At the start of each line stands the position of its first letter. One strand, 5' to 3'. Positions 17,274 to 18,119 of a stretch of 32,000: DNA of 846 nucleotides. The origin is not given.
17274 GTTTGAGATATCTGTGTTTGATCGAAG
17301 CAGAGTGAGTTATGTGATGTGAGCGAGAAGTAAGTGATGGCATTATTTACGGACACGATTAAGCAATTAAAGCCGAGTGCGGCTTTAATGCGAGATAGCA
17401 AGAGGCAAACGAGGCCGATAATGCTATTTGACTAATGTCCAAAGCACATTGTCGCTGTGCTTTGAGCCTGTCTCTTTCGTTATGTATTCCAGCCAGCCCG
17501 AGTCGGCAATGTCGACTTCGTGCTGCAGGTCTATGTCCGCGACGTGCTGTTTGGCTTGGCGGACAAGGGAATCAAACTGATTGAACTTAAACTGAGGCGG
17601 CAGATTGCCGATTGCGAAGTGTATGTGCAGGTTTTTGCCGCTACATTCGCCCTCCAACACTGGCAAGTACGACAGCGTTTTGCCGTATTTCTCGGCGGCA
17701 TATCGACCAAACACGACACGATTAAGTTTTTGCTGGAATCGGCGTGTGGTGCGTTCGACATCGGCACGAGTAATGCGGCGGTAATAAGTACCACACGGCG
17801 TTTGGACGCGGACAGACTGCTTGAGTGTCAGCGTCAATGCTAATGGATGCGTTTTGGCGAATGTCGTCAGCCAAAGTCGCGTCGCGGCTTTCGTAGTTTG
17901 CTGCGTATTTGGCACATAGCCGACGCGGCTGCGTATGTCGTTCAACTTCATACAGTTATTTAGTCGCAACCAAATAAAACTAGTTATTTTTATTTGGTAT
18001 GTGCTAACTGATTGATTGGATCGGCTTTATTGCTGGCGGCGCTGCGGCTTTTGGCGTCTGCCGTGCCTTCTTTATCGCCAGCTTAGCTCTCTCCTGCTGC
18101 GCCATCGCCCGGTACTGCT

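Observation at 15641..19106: Candidate integrated minimal rolling-circle replicon carrying its own small recombinase (element type not recognised)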

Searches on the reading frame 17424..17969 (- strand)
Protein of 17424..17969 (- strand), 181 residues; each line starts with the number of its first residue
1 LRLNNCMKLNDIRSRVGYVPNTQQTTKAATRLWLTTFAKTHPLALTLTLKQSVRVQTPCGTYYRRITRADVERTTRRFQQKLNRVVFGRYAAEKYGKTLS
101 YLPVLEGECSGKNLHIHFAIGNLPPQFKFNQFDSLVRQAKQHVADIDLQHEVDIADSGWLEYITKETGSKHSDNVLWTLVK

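Call 4: search_protein_families(library=pfam, proteins=[window:17424-17969:-], max_evalue=0.1)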
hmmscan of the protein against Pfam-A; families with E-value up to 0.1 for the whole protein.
window:17424-17969:- (181 aa): 0 families

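Call 5: search_protein_families(library=ncbifam, proteins=[window:17424-17969:-], max_evalue=0.1)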
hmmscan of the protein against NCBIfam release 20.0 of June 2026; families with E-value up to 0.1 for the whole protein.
window:17424-17969:- (181 aa): 0 families

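Call 6: search_protein_families(library=phrogs, proteins=[window:17424-17969:-], max_evalue=0.1)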
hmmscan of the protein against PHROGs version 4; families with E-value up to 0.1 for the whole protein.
window:17424-17969:- (181 aa): 1 family
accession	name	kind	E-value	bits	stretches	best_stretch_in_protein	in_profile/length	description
phrog_3584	-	DNA, RNA and nucleotide metabolism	0.01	16.3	1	21-120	49-134/265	replication initiation protein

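Call 9: find_homologous_proteins(query=window:17424-17969:-, max_evalue=0.001)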
Query window:17424-17969:- (181 aa): 81 proteins with E <= 0.001 among 294 candidates.
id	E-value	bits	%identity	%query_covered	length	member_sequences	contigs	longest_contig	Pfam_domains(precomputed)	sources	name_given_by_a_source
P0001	6.4e-107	373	94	97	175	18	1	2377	-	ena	-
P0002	7.9e-96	337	84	97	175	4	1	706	-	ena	-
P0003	2.0e-70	254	65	99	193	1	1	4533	-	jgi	jgi:hypothetical protein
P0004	1.5e-69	251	66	97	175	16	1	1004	-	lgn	-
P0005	5.6e-69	249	66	97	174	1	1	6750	-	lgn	-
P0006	1.4e-68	248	67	97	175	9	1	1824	-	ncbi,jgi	jgi:hypothetical protein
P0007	1.1e-67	245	63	97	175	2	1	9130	-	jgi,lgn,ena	-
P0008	1.4e-67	245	66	96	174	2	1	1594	-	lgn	-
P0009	2.0e-67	244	67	97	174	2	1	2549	PF23343.3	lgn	-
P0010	7.6e-67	242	66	97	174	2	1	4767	PF23343.3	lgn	-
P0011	8.7e-67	242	64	94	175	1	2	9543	PF23343.3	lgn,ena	-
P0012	1.7e-66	241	66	97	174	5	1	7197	PF23343.3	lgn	-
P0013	2.0e-66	241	65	97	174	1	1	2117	-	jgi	jgi:hypothetical protein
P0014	2.3e-66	241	67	97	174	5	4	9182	PF23343.3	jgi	-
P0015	3.7e-66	240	65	97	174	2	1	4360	PF23343.3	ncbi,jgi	jgi:hypothetical protein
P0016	5.0e-66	240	66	97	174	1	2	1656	PF23343.3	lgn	-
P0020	6.0e-66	239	64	97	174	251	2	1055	PF23343.3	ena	-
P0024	3.3e-65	237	62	97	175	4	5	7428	-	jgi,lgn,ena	-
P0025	4.8e-65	237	63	96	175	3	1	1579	PF23343.3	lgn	-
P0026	4.9e-65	237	64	97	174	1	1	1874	PF23343.3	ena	-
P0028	9.8e-65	236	63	96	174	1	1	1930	PF23343.3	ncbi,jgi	jgi:hypothetical protein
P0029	1.2e-64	235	63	97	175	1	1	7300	PF23343.3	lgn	-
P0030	4.6e-64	233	65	97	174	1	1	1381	PF23343.3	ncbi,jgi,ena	jgi:hypothetical protein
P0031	1.7e-63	231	63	97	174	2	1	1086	PF23343.3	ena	-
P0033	5.9e-63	230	61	97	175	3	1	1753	PF23343.3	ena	-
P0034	7.4e-63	229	59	97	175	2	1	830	PF23343.3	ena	-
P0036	1.1e-62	229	62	96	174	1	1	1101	PF23343.3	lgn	-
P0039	2.6e-62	228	61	97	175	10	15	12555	-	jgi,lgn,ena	-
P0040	2.7e-62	228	62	97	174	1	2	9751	PF23343.3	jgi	-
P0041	3.3e-62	227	61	96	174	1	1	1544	PF23343.3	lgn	-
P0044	1.2e-61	225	62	97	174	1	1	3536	PF23343.3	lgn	-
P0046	1.8e-61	225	62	97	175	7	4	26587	PF23343.3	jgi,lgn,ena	jgi:hypothetical protein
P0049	4.8e-60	220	60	96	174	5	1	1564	PF23343.3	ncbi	-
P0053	8.5e-57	210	56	96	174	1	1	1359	PF23343.3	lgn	-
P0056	2.8e-54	201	54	98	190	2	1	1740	PF23343.3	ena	-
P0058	1.6e-53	199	57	92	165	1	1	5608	PF23343.3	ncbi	-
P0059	1.9e-53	199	54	94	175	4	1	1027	PF23343.3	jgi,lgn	jgi:hypothetical protein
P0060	2.9e-52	195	55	95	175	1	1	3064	PF23343.3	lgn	-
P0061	3.5e-52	195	53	94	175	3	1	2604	PF23343.3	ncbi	-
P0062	3.5e-52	195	53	96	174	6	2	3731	PF23343.3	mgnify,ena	mgnify:CR=1 FL=1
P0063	1.8e-51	192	54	95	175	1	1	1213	PF23343.3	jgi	jgi:hypothetical protein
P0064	1.2e-50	190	52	96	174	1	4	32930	-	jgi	jgi:hypothetical protein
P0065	1.9e-50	189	51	94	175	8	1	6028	PF23343.3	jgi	-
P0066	2.2e-50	189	50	96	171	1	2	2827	PF23343.3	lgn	-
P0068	2.2e-47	179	48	96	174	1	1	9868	PF23343.3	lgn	-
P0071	4.4e-46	175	50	96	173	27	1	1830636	PF23343.3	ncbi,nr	ncbi:hypothetical protein G6672_02600 [Polynucleobacter paneuropaeus]|nr:hypothetical protein [Polyn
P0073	5.5e-45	171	52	96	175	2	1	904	PF23343.3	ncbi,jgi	jgi:hypothetical protein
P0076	3.3e-42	162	49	96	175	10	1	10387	PF23343.3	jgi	jgi:hypothetical protein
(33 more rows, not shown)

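Call 11: find_encoding_contigs(protein=P0046, flank=8000, max_places=4)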
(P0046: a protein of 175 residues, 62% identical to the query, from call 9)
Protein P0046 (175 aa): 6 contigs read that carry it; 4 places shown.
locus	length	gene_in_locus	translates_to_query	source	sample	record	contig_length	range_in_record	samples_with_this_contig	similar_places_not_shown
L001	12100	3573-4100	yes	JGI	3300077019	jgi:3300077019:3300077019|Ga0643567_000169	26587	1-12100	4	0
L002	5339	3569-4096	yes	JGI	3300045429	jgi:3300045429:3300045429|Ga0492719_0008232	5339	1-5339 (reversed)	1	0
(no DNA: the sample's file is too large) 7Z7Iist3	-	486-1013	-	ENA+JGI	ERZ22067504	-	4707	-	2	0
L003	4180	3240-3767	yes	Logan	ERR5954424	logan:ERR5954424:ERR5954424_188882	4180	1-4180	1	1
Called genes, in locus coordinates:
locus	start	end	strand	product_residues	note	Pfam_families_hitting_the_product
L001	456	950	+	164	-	-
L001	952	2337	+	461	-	-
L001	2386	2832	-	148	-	-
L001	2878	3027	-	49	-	-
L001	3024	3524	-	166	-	PF20346:DUF6641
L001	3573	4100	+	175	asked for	PF23343:REP_ORF2-G2P (weak)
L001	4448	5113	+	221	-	PF00589:Phage_integrase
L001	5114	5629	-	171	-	-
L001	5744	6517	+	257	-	-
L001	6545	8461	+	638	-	PF12161:HsdM_N, PF02384:N6_Mtase, PF07669:Eco57I, PF01170:UPF0020, PF01420:Methylase_S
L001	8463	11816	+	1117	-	PF13643:DUF4145 (weak), PF04313:HSDR_N (weak), PF13588:HSDR_N_2, PF00270:DEAD, PF04851:ResIII, PF18766:SWI2_SNF2, PF00271:Helicase_C, PF08463:EcoEI_R_C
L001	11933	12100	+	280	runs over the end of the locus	-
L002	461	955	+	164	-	-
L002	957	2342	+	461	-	-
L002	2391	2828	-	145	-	-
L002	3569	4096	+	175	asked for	PF23343:REP_ORF2-G2P (weak)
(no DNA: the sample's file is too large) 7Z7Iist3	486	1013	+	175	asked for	PF23343:REP_ORF2-G2P (weak)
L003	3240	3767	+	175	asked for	PF23343:REP_ORF2-G2P (weak)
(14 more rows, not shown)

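Call 12: find_encoding_contigs(protein=P0071, flank=8000, max_places=3)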
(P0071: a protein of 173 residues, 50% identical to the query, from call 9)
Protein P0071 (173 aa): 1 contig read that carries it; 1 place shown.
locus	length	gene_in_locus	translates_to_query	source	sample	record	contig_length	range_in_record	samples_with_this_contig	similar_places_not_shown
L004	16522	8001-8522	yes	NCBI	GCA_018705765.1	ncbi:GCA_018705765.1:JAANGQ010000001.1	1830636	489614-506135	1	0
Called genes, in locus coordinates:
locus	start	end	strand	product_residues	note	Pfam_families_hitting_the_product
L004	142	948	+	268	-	-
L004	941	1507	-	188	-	PF00589:Phage_integrase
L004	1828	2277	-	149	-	-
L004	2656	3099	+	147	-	PF20346:DUF6641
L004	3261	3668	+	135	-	-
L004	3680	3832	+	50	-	-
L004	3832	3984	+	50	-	-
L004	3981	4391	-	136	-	-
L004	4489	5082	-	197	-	-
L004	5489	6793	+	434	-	PF13102:Phage_int_SAM_5 (weak)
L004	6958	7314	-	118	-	-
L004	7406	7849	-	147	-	PF20346:DUF6641 (weak)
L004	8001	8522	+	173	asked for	PF23343:REP_ORF2-G2P (weak)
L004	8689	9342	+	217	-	-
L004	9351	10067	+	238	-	-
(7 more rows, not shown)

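Call 13: find_encoding_contigs(protein=P0039, flank=10000, max_places=6)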
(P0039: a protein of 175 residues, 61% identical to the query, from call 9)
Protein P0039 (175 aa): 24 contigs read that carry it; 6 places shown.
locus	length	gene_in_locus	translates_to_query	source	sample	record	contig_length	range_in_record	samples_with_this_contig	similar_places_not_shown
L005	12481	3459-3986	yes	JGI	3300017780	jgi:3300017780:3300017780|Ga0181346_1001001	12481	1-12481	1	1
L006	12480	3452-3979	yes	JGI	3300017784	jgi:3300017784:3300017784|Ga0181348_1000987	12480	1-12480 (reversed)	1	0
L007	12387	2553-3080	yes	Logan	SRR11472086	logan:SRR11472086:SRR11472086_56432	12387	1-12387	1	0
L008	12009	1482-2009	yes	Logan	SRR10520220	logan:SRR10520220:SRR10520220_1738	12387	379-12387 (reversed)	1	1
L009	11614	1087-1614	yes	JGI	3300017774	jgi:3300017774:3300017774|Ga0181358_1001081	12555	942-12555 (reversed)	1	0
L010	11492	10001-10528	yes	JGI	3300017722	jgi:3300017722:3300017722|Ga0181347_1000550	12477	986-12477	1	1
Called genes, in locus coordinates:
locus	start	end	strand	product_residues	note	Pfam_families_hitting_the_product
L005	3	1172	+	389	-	?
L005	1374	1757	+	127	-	-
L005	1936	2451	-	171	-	-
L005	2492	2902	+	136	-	-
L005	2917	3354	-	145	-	PF20346:DUF6641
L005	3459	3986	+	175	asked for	-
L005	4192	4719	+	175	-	-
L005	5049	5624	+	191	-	PF00589:Phage_integrase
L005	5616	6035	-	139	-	-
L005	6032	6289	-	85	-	-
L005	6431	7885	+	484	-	PF12161:HsdM_N, PF02384:N6_Mtase, PF07669:Eco57I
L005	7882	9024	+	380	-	PF01420:Methylase_S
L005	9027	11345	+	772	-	PF04313:HSDR_N (faint), PF00270:DEAD, PF04851:ResIII, PF18766:SWI2_SNF2, PF00271:Helicase_C (weak), PF08463:EcoEI_R_C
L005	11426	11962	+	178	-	-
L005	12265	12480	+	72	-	?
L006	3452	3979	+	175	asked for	-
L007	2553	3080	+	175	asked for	-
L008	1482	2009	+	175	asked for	-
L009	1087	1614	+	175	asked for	-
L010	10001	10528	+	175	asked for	-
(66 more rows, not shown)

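Call 14: find_encoding_contigs(protein=P0064, flank=10000, max_places=3)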
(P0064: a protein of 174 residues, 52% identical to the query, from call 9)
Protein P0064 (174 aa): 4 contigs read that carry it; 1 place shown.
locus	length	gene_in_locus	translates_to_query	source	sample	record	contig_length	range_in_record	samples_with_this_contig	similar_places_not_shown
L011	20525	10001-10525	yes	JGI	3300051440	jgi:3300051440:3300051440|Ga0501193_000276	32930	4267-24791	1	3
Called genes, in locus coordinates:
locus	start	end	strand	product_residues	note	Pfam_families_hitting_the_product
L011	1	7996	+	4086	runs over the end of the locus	?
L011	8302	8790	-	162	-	-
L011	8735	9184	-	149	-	-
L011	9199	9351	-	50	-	-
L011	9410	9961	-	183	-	PF20346:DUF6641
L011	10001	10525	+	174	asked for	-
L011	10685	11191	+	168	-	-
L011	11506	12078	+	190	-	PF00589:Phage_integrase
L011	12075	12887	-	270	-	-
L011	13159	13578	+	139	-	-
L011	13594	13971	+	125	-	-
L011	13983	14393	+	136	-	-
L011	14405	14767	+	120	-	-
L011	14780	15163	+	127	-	-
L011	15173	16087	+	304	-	-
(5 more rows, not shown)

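Call 29: find_related_loci(query=A1, collection=genome_contigs, flank=10000)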
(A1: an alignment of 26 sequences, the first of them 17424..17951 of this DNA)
Query A1 (175 aa) in genome_contigs; peptide patterns used: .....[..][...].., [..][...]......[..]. (x = any residue, [..] = any of these).
39 stretches matched a pattern; 25 encode a relative of the query (tblastn E <= 1e-3); 25 distinct loci.
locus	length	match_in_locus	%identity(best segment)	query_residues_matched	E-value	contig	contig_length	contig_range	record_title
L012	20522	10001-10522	65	1-175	8e-72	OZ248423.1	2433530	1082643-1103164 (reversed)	Burkholderiaceae bacterium isolate MiE-M28 genome assembly, chromosome: MiE-M28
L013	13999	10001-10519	63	1-173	1e-70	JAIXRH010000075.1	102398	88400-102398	MAG: Comamonadaceae bacterium isolate C4_MAG_00057 pond_C4_MAG_00057_000000000099, whole genome shotgun sequence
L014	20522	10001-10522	63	1-174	2e-70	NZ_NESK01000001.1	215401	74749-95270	Limnohabitans sp. 2KL-17 LimC-2KL-17-C1, whole genome shotgun sequence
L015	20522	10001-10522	62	1-174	2e-69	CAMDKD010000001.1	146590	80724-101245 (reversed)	MAG: Bordetella parapertussis isolate MsH-30apr19-182 genome assembly, contig: MsH-30apr19-C74, whole genome shotgun seq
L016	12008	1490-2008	62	1-173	6e-69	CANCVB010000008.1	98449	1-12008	MAG: Burkholderiales bacterium isolate JR-MC-I-240519-201 genome assembly, contig: JR-MC-I-240519-C233, whole genome sho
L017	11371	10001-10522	61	1-174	2e-68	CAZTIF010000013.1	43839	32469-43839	MAG TPA_asm: uncultured Bifidobacterium sp. isolate SRP302895_co1_213 genome assembly, contig: NODE_1532_length_43839_co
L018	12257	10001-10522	61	1-174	1e-67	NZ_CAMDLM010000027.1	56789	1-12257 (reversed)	MAG: Limnohabitans sp. Rim8 isolate MsE-01oct19-8 MsE-01oct19-C409, whole genome shotgun sequence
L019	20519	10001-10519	60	1-173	6e-66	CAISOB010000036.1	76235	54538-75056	MAG: uncultured beta proteobacterium isolate MJ-time_bin-6899 genome assembly, contig: bin-6899:036/121, whole genome sh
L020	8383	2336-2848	54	3-173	2e-62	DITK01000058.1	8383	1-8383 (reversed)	MAG TPA_asm: Francisellaceae bacterium UBA6186 UBA6186_contig_265572, whole genome shotgun sequence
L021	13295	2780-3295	54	1-173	2e-59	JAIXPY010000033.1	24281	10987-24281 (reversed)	MAG: Burkholderiaceae bacterium isolate C1_MAG_00078 C1_MAG_00078_000000000108, whole genome shotgun sequence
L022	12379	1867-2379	53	1-171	4e-59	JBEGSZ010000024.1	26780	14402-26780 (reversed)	MAG: Pseudomonadota bacterium isolate pringlecreek_2019_sw_WHONDRS-S19S_0025_B_bin.90 scaffold_1106139, whole genome sho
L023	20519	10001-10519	53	1-174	7e-59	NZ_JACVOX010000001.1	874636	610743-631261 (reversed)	Polynucleobacter sp. AP-Kaivos-20-H2 NODE_1_length_874636_cov_105.507179, whole genome shotgun sequence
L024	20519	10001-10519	51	1-174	8e-57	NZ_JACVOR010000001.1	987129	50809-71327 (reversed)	Polynucleobacter sp. 80A-SIGWE NODE_1_length_987129_cov_128.855814, whole genome shotgun sequence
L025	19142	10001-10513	48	1-171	2e-56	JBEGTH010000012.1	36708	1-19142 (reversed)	MAG: Pseudomonadota bacterium isolate pringlecreek_2019_sw_WHONDRS-S19S_0025_F_bin.30 scaffold_126, whole genome shotgun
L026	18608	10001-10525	51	1-173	2e-55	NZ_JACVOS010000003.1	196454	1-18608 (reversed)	Polynucleobacter sp. AM-25C3 NODE_3_length_196454_cov_157.071279, whole genome shotgun sequence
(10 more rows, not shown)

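Call 35: predict_structure(alignment_id=A1)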
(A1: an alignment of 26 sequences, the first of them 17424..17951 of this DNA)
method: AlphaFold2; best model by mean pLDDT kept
length: 175 residues; sequences in the alignment: 26
mean_pLDDT: 88.5   pTM: 0.82
mean pLDDT of the five models: 88.5, 87.1, 82.8, 79.2, 76.9
residues with pLDDT >= 90: 93; 70-90: 72; 50-70: 10; < 50: 0
segments of 3 or more residues with pLDDT < 50: none
pLDDT, mean of each block of 10 residues (from residue 1): 82 72 86 92 92 93 93 97 95 94 78 92 91 92 90 84 82 91
secondary structure, 60 per line:
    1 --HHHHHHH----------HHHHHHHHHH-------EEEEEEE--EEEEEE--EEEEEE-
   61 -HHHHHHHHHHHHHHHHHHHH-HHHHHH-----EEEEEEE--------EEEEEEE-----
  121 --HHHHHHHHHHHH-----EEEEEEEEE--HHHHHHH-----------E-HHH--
elements in order: H3-9 H20-29 E37-43 E46-51 E54-59 H62-81 H83-88 E94-100 E109-115 H123-134 E140-148 H151-157
